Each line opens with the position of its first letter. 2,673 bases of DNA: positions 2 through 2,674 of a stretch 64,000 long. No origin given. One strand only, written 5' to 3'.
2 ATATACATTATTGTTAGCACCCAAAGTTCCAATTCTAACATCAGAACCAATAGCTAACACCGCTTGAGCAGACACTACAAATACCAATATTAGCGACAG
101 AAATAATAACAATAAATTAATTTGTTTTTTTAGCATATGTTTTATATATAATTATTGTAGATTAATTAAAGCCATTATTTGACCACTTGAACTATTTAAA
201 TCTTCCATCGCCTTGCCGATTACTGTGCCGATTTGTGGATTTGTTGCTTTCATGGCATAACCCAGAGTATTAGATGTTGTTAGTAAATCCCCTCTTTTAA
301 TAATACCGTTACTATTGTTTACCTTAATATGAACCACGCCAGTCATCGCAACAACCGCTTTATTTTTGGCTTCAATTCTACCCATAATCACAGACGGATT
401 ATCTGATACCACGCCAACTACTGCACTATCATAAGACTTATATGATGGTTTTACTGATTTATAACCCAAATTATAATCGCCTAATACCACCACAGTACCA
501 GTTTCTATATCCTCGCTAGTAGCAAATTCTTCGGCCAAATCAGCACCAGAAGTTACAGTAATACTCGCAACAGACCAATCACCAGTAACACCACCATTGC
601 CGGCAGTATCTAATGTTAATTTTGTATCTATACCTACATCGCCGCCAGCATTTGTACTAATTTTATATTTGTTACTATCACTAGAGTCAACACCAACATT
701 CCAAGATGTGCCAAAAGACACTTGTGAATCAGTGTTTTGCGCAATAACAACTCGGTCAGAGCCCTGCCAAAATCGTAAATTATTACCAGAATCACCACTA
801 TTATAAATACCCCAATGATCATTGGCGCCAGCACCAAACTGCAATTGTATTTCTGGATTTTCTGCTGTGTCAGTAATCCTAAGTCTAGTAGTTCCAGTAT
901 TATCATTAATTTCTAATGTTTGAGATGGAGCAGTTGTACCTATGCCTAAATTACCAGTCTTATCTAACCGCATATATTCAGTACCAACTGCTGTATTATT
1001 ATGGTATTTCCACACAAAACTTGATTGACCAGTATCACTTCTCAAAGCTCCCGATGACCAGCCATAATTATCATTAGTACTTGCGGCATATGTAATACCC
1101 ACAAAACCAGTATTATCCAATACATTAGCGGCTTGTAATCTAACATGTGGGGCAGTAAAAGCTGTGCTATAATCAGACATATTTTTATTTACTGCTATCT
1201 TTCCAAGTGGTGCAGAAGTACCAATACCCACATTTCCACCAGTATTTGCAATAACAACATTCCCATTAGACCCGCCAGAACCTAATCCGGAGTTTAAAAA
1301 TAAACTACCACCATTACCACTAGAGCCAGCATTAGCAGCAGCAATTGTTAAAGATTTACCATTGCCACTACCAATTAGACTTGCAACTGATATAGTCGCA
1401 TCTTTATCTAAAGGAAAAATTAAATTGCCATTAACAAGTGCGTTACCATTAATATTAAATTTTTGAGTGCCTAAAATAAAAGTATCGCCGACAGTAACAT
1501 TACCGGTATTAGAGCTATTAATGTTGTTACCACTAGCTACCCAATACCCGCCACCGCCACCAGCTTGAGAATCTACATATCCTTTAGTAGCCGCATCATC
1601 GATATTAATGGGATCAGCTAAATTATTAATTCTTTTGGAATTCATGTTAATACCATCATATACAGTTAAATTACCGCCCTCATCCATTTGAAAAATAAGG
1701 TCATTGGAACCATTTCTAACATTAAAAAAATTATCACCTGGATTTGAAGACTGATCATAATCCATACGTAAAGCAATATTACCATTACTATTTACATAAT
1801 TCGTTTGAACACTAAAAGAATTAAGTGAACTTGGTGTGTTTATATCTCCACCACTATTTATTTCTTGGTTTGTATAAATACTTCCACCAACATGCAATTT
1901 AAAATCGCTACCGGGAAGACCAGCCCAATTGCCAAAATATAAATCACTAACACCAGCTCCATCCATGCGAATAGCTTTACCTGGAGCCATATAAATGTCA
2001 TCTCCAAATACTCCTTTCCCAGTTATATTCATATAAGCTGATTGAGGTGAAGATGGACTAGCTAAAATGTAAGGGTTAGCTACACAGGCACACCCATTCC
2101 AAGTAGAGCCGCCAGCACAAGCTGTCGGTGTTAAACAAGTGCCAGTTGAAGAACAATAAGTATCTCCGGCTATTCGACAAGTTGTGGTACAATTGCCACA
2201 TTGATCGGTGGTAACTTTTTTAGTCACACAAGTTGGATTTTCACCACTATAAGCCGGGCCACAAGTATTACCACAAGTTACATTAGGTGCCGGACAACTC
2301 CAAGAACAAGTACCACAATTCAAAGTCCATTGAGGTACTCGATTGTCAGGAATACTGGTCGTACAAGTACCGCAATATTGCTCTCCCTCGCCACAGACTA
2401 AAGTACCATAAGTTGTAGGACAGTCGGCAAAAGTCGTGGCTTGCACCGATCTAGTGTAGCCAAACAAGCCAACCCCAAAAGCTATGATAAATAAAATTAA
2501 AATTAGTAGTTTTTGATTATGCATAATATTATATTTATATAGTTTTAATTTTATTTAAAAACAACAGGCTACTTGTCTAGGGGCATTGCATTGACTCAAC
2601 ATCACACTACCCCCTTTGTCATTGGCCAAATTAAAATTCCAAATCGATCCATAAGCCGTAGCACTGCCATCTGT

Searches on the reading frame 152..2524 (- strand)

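Call 68: search_protein_families(library=pfam, proteins=[window:152-2524:-], max_evalue=0.001)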
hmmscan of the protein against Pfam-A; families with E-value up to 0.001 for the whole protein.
window:152-2524:- (790 aa): 0 families

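Call 85: search_protein_families(library=pfam, proteins=[window:152-2524:-], max_evalue=0.1)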
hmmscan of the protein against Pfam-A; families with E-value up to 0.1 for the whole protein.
window:152-2524:- (790 aa): 1 family
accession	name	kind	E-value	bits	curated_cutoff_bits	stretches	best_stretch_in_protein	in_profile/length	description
PF09956.15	Phage_cement_2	-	0.0097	16.7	24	1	667-781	11-97/103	Phage cement protein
